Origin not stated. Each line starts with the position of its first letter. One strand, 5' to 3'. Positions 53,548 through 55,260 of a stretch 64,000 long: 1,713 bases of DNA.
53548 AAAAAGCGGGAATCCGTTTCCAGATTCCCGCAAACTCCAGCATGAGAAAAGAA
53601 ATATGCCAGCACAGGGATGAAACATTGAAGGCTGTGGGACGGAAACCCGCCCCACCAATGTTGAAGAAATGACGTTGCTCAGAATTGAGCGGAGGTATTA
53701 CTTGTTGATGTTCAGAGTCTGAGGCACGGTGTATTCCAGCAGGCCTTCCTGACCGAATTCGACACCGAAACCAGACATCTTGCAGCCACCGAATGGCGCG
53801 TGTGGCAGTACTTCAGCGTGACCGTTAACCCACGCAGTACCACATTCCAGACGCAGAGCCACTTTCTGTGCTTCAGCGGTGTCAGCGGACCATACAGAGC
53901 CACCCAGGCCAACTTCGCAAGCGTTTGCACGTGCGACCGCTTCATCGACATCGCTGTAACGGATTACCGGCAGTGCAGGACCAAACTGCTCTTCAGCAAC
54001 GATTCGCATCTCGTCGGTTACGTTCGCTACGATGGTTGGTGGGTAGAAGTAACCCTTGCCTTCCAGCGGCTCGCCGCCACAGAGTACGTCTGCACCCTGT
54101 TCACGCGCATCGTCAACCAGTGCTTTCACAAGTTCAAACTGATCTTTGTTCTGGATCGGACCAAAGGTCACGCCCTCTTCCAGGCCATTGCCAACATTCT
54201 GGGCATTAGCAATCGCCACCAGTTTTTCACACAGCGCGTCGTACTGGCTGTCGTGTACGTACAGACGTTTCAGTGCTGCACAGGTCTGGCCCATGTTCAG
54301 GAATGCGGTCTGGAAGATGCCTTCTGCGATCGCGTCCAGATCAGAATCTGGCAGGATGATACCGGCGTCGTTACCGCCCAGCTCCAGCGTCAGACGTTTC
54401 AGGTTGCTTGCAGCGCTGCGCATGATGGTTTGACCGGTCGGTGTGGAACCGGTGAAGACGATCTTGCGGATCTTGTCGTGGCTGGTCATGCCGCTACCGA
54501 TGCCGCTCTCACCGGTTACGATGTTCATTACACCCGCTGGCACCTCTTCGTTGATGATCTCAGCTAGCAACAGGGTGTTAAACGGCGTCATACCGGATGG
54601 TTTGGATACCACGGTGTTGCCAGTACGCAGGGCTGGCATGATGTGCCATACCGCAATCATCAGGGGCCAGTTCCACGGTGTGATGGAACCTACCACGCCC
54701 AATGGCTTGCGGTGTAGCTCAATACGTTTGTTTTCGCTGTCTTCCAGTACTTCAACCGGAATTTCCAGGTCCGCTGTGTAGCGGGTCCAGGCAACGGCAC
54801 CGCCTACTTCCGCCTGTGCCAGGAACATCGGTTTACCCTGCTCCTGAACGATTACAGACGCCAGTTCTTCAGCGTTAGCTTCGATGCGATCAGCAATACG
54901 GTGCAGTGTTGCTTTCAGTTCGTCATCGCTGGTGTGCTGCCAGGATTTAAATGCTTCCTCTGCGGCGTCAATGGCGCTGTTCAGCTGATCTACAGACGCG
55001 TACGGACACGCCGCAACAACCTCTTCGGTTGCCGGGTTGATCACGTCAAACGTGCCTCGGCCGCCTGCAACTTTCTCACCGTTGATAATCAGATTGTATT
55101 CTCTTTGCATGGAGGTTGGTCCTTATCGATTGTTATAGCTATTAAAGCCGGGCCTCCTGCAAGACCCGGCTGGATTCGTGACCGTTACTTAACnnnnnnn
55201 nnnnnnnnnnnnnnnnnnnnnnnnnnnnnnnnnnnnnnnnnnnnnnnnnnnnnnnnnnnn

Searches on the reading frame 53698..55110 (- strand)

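Call 61: search_protein_families(library=pfam, proteins=[window:53698-55110:-], max_evalue=0.001)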
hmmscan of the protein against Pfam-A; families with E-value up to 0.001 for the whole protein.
window:53698-55110:- (470 aa): 2 families
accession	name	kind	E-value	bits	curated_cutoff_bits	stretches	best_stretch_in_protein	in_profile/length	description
PF00171.27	Aldedh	-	1.3e-153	512.3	23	1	19-465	7-460/461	Aldehyde dehydrogenase family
PF09537.16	DUF2383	-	0.00061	20.4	30.8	0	49-94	15-61/111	Domain of unknown function (DUF2383)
